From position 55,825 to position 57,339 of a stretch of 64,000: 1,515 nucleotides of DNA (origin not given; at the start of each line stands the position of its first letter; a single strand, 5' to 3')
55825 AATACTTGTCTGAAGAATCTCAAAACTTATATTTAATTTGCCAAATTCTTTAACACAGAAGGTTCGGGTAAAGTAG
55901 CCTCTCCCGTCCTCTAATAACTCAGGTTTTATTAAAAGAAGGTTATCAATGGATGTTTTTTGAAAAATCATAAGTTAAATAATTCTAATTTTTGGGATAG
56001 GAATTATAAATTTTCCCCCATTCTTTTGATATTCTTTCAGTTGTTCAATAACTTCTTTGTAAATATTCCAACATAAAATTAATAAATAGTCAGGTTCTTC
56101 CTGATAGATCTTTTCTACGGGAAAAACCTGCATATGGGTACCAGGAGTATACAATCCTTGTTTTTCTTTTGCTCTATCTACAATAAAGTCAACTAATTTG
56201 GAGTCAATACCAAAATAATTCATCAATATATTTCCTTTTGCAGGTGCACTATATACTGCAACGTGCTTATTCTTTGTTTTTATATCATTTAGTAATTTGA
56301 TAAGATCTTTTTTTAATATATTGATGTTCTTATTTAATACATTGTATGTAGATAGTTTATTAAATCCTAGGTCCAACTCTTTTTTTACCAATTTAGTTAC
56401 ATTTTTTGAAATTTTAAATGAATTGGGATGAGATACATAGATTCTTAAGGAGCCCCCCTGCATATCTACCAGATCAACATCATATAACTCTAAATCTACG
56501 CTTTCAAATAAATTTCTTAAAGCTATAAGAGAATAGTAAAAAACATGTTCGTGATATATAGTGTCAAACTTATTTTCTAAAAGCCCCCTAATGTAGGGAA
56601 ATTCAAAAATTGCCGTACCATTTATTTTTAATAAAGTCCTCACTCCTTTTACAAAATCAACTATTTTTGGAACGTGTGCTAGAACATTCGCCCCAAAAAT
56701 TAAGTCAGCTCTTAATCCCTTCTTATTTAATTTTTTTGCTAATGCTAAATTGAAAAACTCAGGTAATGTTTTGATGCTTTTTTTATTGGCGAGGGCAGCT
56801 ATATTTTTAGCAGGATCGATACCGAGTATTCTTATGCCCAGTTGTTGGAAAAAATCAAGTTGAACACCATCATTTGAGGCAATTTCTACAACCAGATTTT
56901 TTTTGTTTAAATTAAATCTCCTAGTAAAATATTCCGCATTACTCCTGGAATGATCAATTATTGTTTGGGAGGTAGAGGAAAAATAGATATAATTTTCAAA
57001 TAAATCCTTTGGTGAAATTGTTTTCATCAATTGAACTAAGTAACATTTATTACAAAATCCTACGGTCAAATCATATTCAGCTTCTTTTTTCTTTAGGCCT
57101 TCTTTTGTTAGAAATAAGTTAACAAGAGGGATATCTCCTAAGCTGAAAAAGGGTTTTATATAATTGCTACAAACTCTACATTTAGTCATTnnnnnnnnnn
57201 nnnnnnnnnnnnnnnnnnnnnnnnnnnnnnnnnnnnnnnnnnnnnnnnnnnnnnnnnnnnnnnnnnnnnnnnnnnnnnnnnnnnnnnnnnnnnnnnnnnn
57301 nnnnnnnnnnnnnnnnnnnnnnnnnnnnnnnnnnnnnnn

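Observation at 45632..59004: Minus-strand block encoding a CDP/dTDP-hexose tailoring pathway with two C-methyltransferase-like enzymes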

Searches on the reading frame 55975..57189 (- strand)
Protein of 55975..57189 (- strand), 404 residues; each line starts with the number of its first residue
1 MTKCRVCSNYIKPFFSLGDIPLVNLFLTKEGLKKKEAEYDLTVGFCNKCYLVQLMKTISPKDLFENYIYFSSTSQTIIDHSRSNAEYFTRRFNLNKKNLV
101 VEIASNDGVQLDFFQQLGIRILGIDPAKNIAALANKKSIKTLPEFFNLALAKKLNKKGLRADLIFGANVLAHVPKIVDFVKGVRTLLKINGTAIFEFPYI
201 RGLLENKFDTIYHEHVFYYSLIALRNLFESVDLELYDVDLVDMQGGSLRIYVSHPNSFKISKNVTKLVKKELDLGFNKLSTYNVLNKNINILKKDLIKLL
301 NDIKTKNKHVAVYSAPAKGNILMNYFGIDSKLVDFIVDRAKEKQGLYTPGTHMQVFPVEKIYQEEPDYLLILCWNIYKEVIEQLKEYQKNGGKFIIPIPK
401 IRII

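Call 4: search_protein_families(library=pfam, proteins=[window:55975-57189:-], max_evalue=0.001)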
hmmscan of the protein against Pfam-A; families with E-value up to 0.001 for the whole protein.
window:55975-57189:- (404 aa): 6 families
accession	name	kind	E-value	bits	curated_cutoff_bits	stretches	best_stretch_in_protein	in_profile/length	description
PF08484.17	Methyltransf_14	-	4.7e-53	179.7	23.5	1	243-399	2-160/160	C-methyltransferase C-terminal domain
PF08421.16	Methyltransf_13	-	2.7e-17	63.1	31.3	1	4-64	1-62/62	Putative zinc binding domain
PF13489.12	Methyltransf_23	-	1e-09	38.8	27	1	85-236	10-162/164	Methyltransferase domain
PF08242.18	Methyltransf_12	-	4e-08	34.3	30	1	101-192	1-97/98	Methyltransferase domain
PF08241.18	Methyltransf_11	-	3.5e-06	28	21.2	1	102-195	2-95/95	Methyltransferase domain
PF13649.12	Methyltransf_25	-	0.00087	20.4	27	0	100-191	1-97/97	Methyltransferase domain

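Call 6: search_protein_families(library=ncbifam, proteins=[window:55975-57189:-], max_evalue=0.001)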
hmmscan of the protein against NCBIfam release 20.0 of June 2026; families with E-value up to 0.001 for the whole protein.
window:55975-57189:- (404 aa): 1 family
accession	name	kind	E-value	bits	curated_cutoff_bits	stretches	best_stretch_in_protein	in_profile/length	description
TIGR01983.1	UbiG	equivalog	0.00035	19.9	102.95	1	96-195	49-151/228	bifunctional 2-polyprenyl-6-hydroxyphenol methylase/3-demethylubiquinol 3-O-methyltransferase UbiG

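Call 9: find_encoding_contigs(protein=window:55975-57189:-, flank=10000, max_places=6)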
Protein window:55975-57189:- (404 aa): no gene with exactly this product is on record in the collection.

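Call 10: search_solved_structures(query=window:55975-57189:-, max_evalue=0.001, show_alignments=1)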
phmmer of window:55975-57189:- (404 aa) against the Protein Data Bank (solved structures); distinct sequences matched with E-value up to 0.001: 10.
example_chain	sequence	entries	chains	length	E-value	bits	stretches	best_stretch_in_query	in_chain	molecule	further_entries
4rv9_A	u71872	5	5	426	2.5e-74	254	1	2-403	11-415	D-mycarose 3-C-methyltransferase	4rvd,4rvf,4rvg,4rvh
5t64_A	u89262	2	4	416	3.1e-65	224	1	3-404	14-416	Sugar 3-C-methyl transferase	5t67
5t6b_A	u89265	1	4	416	6.8e-65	222.9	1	3-403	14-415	Sugar 3-C-methyl transferase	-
3ndi_A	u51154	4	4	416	1.1e-64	222.2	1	2-403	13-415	Methyltransferase | TcaB9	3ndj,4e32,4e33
4e2y_A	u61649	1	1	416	2.9e-64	220.8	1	2-403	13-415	TcaB9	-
4e31_A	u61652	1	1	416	3.4e-64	220.6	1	2-403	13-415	TcaB9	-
4e2x_A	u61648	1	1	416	4.1e-64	220.4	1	2-403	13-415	TcaB9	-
4e2z_A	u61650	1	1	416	1.1e-63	219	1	2-403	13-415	TcaB9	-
4e2w_A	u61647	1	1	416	1.1e-63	219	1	2-403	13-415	TcaB9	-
4e30_A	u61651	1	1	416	2.8e-63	217.6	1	2-403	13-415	TcaB9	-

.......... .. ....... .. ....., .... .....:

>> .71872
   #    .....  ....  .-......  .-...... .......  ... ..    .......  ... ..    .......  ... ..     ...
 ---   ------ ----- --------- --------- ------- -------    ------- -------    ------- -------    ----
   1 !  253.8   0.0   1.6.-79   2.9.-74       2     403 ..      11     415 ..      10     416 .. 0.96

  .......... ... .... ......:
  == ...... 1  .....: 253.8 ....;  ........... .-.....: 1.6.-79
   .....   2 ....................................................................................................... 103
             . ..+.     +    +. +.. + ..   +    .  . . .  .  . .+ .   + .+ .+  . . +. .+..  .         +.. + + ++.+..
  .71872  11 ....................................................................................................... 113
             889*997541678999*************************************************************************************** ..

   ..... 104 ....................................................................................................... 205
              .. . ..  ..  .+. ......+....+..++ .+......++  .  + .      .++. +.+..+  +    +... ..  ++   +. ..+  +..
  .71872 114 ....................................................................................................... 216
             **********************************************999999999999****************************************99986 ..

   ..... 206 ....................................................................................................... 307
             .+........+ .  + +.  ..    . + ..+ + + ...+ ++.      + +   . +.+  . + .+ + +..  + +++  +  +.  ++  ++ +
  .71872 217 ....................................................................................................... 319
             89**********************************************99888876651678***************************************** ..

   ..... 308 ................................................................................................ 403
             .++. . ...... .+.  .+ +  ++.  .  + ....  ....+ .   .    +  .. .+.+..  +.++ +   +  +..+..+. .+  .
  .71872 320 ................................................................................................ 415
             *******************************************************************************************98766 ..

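Call 14: find_homologous_proteins(query=window:55975-57189:-, max_evalue=1e-20)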
Query window:55975-57189:- (404 aa): 7985 proteins with E <= 1e-20 among 8000 candidates; the best 120 are listed.
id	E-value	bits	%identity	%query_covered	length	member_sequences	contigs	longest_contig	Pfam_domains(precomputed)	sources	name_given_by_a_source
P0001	1.0e-264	896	100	100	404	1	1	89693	PF13489.13,PF08421.17,PF08484.18,PF08241.19,PF08242.19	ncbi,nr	ncbi:MAG: class I SAM-dependent methyltransferase [Candidatus Daviesbacteria bacterium]|nr:class I S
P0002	2.7e-243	825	90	98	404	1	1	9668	PF13489.13,PF08421.17,PF08484.18,PF08242.19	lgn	-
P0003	1.7e-223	760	83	98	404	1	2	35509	PF13489.13,PF08421.17,PF08484.18,PF08242.19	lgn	-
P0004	1.1e-173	596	64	97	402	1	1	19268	PF13489.13,PF08421.17,PF13649.13,PF08484.18,PF08241.19,PF08242.19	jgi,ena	-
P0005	2.6e-172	591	63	99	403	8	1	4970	PF13489.13,PF08421.17,PF13649.13,PF08484.18,PF08241.19,PF08242.19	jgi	-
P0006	7.3e-172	590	64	100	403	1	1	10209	PF13489.13,PF08421.17,PF08484.18,PF08241.19,PF08242.19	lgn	-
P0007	1.3e-171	589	63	97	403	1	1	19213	PF13489.13,PF08421.17,PF13649.13,PF08484.18,PF08241.19,PF08242.19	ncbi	-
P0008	1.4e-171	589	63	97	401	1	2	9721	PF13489.13,PF08421.17,PF13649.13,PF08484.18,PF08241.19,PF08242.19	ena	-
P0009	1.9e-171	589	64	97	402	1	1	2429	PF13489.13,PF08421.17,PF13649.13,PF08484.18,PF08241.19,PF08242.19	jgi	jgi:SAM-dependent methyltransferase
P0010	3.9e-171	588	65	99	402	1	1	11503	PF13489.13,PF08421.17,PF08484.18,PF08241.19,PF08242.19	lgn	-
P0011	8.8e-171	586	64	99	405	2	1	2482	PF13489.13,PF08421.17,PF08484.18,PF08241.19,PF08242.19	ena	-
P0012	1.1e-170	586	64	99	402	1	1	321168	PF13489.13,PF08421.17,PF13649.13,PF08484.18,PF08241.19,PF08242.19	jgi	-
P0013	1.1e-170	586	63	100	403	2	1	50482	PF13489.13,PF08421.17,PF13649.13,PF08484.18,PF08241.19,PF08242.19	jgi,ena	-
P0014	2.6e-170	585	64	97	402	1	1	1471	PF13489.13,PF08421.17,PF08484.18,PF08241.19,PF08242.19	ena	-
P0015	3.3e-170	585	63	100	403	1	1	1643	PF13489.13,PF08421.17,PF08484.18,PF08241.19,PF08242.19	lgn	-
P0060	1.3e-166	573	62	100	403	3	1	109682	PF13489.13,PF08421.17,PF08484.18,PF08241.19,PF08242.19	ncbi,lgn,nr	ncbi:MAG: class I SAM-dependent methyltransferase [Patescibacteria group bacterium]|nr:class I SAM-d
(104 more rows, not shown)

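Call 16: find_encoding_contigs(protein=P0012, flank=10000, max_places=2)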
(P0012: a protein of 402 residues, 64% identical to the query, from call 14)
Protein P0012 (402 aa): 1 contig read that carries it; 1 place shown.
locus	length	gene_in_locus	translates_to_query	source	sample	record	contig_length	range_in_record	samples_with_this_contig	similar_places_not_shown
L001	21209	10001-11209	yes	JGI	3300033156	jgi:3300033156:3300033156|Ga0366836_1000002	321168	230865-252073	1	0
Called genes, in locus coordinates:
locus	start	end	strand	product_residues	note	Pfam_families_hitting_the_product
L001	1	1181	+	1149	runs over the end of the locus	-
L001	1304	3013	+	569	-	PF01471:PG_binding_1 (faint)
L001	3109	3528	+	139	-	PF05635:23S_rRNA_IVP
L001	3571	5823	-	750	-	PF04932:Wzy_C, PF07719:TPR_2 (faint)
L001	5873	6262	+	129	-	PF21956:DUF6922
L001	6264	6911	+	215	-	PF08843:AbiEii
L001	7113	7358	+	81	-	PF12728:HTH_17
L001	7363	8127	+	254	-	-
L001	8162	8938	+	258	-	PF00483:NTP_transferase, PF12804:NTP_transf_3 (weak)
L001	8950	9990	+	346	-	PF01073:3Beta_HSD, PF01370:Epimerase, PF02719:Polysacc_synt_2 (faint), PF04321:RmlD_sub_bind, PF07993:NAD_binding_4 (faint), PF16363:GDP_Man_Dehyd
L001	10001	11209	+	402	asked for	PF08421:Methyltransf_13, PF13489:Methyltransf_23, PF08241:Methyltransf_11, PF08242:Methyltransf_12, PF13649:Methyltransf_25 (weak), PF08484:Methyltransf_14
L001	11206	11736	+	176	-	PF00908:dTDP_sugar_isom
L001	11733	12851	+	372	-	PF00155:Aminotran_1_2, PF01041:DegT_DnrJ_EryC1, PF00266:Aminotran_5 (weak), PF01212:Beta_elim_lyase (weak), PF01053:Cys_Met_Meta_PP (weak)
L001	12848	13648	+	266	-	PF01209:Ubie_methyltran (weak), PF13489:Methyltransf_23, PF05175:MTS, PF02390:Methyltransf_4 (weak), PF13847:Methyltransf_31, PF08241:Methyltransf_11, PF08242:Methyltransf_12, PF13649:Methyltransf_25, +1 more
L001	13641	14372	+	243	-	PF04989:RMNT_CmcI, PF13578:Methyltransf_24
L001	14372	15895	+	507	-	PF01943:Polysacc_synt, PF13440:Polysacc_synt_3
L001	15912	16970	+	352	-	PF13641:Glyco_tranf_2_3, PF00535:Glycos_transf_2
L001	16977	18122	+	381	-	PF00534:Glycos_transf_1, PF13692:Glyco_trans_1_4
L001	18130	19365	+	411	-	PF13439:Glyco_transf_4 (weak), PF13579:Glyco_trans_4_4 (weak), PF00534:Glycos_transf_1, PF13692:Glyco_trans_1_4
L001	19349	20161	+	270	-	PF02475:TRM5-TYW2_MTfase (weak), PF05575:V_cholerae_RfbT, PF05050:Methyltransf_21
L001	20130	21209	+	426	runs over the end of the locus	PF20706:GT4-conflict, PF00534:Glycos_transf_1, PF13692:Glyco_trans_1_4, PF13524:Glyco_trans_1_2 (weak)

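Call 17: find_encoding_contigs(protein=P0060, flank=10000, max_places=2)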
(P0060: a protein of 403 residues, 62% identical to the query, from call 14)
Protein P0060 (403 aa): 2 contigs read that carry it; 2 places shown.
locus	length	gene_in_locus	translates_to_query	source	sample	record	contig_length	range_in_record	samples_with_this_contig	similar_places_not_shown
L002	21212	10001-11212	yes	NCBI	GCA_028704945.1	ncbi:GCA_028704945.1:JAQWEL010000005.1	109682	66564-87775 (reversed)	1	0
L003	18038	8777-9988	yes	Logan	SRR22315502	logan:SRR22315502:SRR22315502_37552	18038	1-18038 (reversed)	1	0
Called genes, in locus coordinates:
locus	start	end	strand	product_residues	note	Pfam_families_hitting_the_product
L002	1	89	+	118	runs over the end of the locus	-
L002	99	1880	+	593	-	PF05157:MshEN, PF00437:T2SSE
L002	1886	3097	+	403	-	PF28597:T2SSF_N (weak), PF00482:T2SSF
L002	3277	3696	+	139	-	PF07963:N_methyl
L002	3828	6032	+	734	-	PF13431:TPR_17 (faint), PF13181:TPR_8 (faint), PF13414:TPR_11 (faint), PF04932:Wzy_C, PF14559:TPR_19 (faint), PF00515:TPR_1 (faint), PF07719:TPR_2 (faint), PF21033:RMD1-3 (weak)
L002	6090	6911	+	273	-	PF01061:ABC2_membrane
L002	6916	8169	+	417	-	PF00005:ABC_tran, PF14524:Wzt_C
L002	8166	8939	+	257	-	PF00483:NTP_transferase, PF12804:NTP_transf_3 (weak)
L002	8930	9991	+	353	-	PF01370:Epimerase, PF02719:Polysacc_synt_2, PF16363:GDP_Man_Dehyd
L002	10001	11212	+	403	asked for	PF08421:Methyltransf_13, PF13489:Methyltransf_23, PF08241:Methyltransf_11 (faint), PF08242:Methyltransf_12 (faint), PF08484:Methyltransf_14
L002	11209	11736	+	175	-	PF00908:dTDP_sugar_isom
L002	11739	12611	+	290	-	PF01370:Epimerase, PF04321:RmlD_sub_bind, PF16363:GDP_Man_Dehyd, PF02719:Polysacc_synt_2 (weak)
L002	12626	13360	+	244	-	PF04989:RMNT_CmcI, PF13578:Methyltransf_24 (weak)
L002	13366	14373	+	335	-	PF00535:Glycos_transf_2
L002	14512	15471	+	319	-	PF01370:Epimerase, PF07993:NAD_binding_4 (faint), PF16363:GDP_Man_Dehyd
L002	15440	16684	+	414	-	PF13524:Glyco_trans_1_2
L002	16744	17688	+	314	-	-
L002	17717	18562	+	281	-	PF01531:Glyco_transf_11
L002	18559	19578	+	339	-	PF00535:Glycos_transf_2, PF10111:Glyco_tranf_2_2, PF13641:Glyco_tranf_2_3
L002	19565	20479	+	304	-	-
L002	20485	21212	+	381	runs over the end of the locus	PF13439:Glyco_transf_4, PF00534:Glycos_transf_1, PF13692:Glyco_trans_1_4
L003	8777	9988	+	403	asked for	PF08421:Methyltransf_13, PF13489:Methyltransf_23, PF08241:Methyltransf_11 (faint), PF08242:Methyltransf_12 (faint), PF08484:Methyltransf_14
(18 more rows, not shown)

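Call 18: search_protein_families(library=ncbifam, proteins=[L001:8162-8938:+, L001:8950-9990:+, L002:8166-8939:+, L002:8930-9991:+, L002:11739-12611:+, L002:12626-13360:+, L001:11733-12851:+], max_evalue=1e-10)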
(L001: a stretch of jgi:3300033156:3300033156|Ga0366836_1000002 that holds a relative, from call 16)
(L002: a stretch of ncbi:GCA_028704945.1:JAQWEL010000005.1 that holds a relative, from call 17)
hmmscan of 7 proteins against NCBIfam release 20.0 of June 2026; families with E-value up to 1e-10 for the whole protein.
L001:8162-8938:+ (258 aa): 9 families
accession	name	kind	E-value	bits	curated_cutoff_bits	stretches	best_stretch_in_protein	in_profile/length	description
TIGR02623.1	G1P_cyt_trans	equivalog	3.4e-82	275.7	300.25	1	1-253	1-255/255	glucose-1-phosphate cytidylyltransferase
TIGR03992.1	Arch_glmU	subfamily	7.7e-23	81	292.1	1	1-71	1-71/393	bifunctional sugar-1-phosphate nucleotidylyltransferase/acetyltransferase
NF049965.1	GlMnHpPGnyltfHddC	equivalog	9.6e-21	74.4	300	1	1-67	1-67/221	D-glycero-D-manno-heptose 1-phosphate guanosyltransferase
NF041313.1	UDPGP_AglF_Halo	equivalog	4.7e-18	65.5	400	1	1-64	1-64/234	UTP--glucose-1-phosphate uridylyltransferase AglF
NF052502.1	man1P_GTase_Rv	exception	1.2e-17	63.8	440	0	2-72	2-72/352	mannose-1-phosphate guanylyltransferase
NF045761.1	NAMPUrTaseMurU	equivalog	3.1e-14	53.4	250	1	1-242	1-225/226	N-acetylmuramate alpha-1-phosphate uridylyltransferase MurU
TIGR01208.1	rmlA_long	equivalog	1.6e-12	47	320.25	1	2-202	1-183/353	glucose-1-phosphate thymidylyltransferase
NF041173.1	Sug_nt_acttase_Thmprot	equivalog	1.8e-12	47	600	1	1-243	1-226/405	bifunctional sugar-1-phosphate nucleotidylyltransferase/acetyltransferase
TIGR01099.1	galU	equivalog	2.4e-11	43.7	326.8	1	1-203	2-216/261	UTP--glucose-1-phosphate uridylyltransferase GalU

L001:8950-9990:+ (346 aa): 13 families
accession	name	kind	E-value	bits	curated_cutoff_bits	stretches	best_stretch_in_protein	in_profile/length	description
TIGR01179.1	galE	equivalog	7.1e-31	107.2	262.3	1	6-299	1-317/332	UDP-glucose 4-epimerase GalE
TIGR04180.1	EDH_00030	hypoth_equivalog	4.4e-26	91.6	475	1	7-270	1-266/297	NAD-dependent 4,6-dehydratase LegB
TIGR02197.1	heptose_epim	equivalog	5.9e-21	74.9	274.6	1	7-277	1-279/316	ADP-glyceromanno-heptose 6-epimerase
TIGR03466.1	HpnA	hypoth_equivalog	1.4e-15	57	367.65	1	6-164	2-161/327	hopanoid-associated sugar epimerase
TIGR01181.1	dTDP_gluc_dehyt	equivalog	4.8e-13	48.9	365.1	1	6-306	1-311/321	dTDP-glucose 4,6-dehydratase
NF047922.1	GDPFucSynFcl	equivalog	7.5e-13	48.6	500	0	199-308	197-303/308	GDP-L-fucose synthase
NF043036.1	ErythonDh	equivalog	1.2e-12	47.6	325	1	6-153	2-158/321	D-erythronate dehydrogenase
NF042422.1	oxyalk_red_OleD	equivalog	3.8e-12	46.2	580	1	6-185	2-180/329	2-alkyl-3-oxoalkanoate reductase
TIGR01214.1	rmlD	equivalog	5.9e-12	45.3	224.05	1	6-179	1-156/285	dTDP-4-dehydrorhamnose reductase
NF008872.0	PRK11908.1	equivalog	6.4e-12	45.2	294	0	5-311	2-318/349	bifunctional UDP-4-keto-pentose/UDP-xylose synthase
NF007956.0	PRK10675.1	subfamily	1.1e-11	44.5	394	0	6-179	2-186/338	UDP-glucose 4-epimerase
NF042423.1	oxyalk_red_Shew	equivalog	2.6e-11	43.2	580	1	2-175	6-176/331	2-alkyl-3-oxoalkanoate reductase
NF005998.1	PRK08125.1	equivalog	8.1e-11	41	777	0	3-135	314-447/649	bifunctional UDP-4-amino-4-deoxy-L-arabinose formyltransferase/UDP-glucuronic acid oxidase ArnA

L002:8166-8939:+ (257 aa): 9 families
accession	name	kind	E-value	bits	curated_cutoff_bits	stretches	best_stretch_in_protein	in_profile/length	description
TIGR02623.1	G1P_cyt_trans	equivalog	5.7e-138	458.5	300.25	1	1-256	1-255/255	glucose-1-phosphate cytidylyltransferase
TIGR03992.1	Arch_glmU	subfamily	1e-23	83.9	292.1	1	1-231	1-212/393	bifunctional sugar-1-phosphate nucleotidylyltransferase/acetyltransferase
NF052502.1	man1P_GTase_Rv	exception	2.9e-20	72.5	440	1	2-237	2-221/352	mannose-1-phosphate guanylyltransferase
NF049965.1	GlMnHpPGnyltfHddC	equivalog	1.3e-19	70.7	300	1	1-82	1-81/221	D-glycero-D-manno-heptose 1-phosphate guanosyltransferase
NF041173.1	Sug_nt_acttase_Thmprot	equivalog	5.3e-15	55.3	600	1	1-231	1-212/405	bifunctional sugar-1-phosphate nucleotidylyltransferase/acetyltransferase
TIGR01208.1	rmlA_long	equivalog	3.2e-14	52.6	320.25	0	2-76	1-76/353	glucose-1-phosphate thymidylyltransferase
NF041313.1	UDPGP_AglF_Halo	equivalog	4.1e-14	52.6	400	1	1-78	1-77/234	UTP--glucose-1-phosphate uridylyltransferase AglF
NF045761.1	NAMPUrTaseMurU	equivalog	3.7e-13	49.8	250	0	1-235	1-216/226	N-acetylmuramate alpha-1-phosphate uridylyltransferase MurU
NF041135.1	IPPtranDIPPsyn_Thcocales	equivalog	3.7e-12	46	580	0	1-82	1-74/419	bifunctional L-myo-inositol-1-phosphate cytidylyltransferase/CDP-L-myo-inositol myo-inositolphosphotransferase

L002:8930-9991:+ (353 aa): 8 families
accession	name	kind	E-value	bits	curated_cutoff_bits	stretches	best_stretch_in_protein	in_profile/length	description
TIGR02622.1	CDP_4_6_dhtase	equivalog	8.3e-140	465.9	278.45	1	9-351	1-352/352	CDP-glucose 4,6-dehydratase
TIGR01181.1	dTDP_gluc_dehyt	equivalog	1.2e-24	86.9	365.1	1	15-333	2-314/321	dTDP-glucose 4,6-dehydratase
TIGR01179.1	galE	equivalog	2.6e-18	66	262.3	1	14-174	1-161/332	UDP-glucose 4-epimerase GalE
NF007582.0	PRK10217.1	equivalog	1.3e-16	60.6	698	1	13-332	2-333/355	dTDP-glucose 4,6-dehydratase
TIGR04180.1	EDH_00030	hypoth_equivalog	1.5e-16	60.3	475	1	15-316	1-295/297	NAD-dependent 4,6-dehydratase LegB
NF007490.0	PRK10084.1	subfamily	1.4e-13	50.6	649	0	65-119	57-111/361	dTDP-glucose 4,6-dehydratase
NF007956.0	PRK10675.1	subfamily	3.8e-12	46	394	1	14-171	2-162/338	UDP-glucose 4-epimerase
TIGR01472.1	gmd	equivalog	4e-11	42.7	415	0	15-176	3-173/342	GDP-mannose 4,6-dehydratase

L002:11739-12611:+ (290 aa): 2 families
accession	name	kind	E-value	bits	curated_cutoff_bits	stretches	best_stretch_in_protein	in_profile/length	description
TIGR01214.1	rmlD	equivalog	3.5e-76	256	224.05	1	3-284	1-282/285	dTDP-4-dehydrorhamnose reductase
NF007440.0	PRK09987.1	equivalog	1.3e-36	126.4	308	1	3-285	2-291/299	dTDP-4-dehydrorhamnose reductase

L002:12626-13360:+ (244 aa): 1 family
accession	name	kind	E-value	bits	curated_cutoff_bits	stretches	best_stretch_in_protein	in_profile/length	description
NF045824.1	RhmsylMtase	equivalog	1.2e-25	90.3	400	1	41-242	36-225/226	rhamnosyl O-methyltransferase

L001:11733-12851:+ (372 aa): 8 families
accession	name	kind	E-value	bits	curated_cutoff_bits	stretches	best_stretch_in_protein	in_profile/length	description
TIGR04181.1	NHT_00031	hypoth_equivalog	5.6e-92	308.4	420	1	10-351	1-359/359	LegC family aminotransferase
TIGR03588.1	PseC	equivalog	3.1e-75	253.5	423.5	1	10-370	2-380/380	UDP-4-amino-4,6-dideoxy-N-acetyl-beta-L-altrosamine transaminase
NF008687.0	PRK11706.1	equivalog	2.9e-68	230.3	375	1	10-366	2-370/375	dTDP-4-amino-4,6-dideoxygalactose transaminase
TIGR04427.1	PLP_DesI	equivalog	1e-61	209.2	650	1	26-365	39-378/390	dTDP-4-dehydro-6-deoxyglucose aminotransferase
NF008658.2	PRK11658.1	equivalog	6.7e-61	206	631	1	8-316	3-320/379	UDP-4-amino-4-deoxy-L-arabinose aminotransferase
TIGR02379.1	ECA_wecE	subfamily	5e-57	193.4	434.85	1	9-369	1-374/376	dTDP-4-amino-4,6-dideoxy-D-glucose transaminase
NF011936.0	PRK15407.1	equivalog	2e-55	188.3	423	2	5-217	32-251/440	lipopolysaccharide biosynthesis protein RfbH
NF006230.0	PRK08363.1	equivalog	4.5e-11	42.2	534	0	54-306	93-346/398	alanine aminotransferase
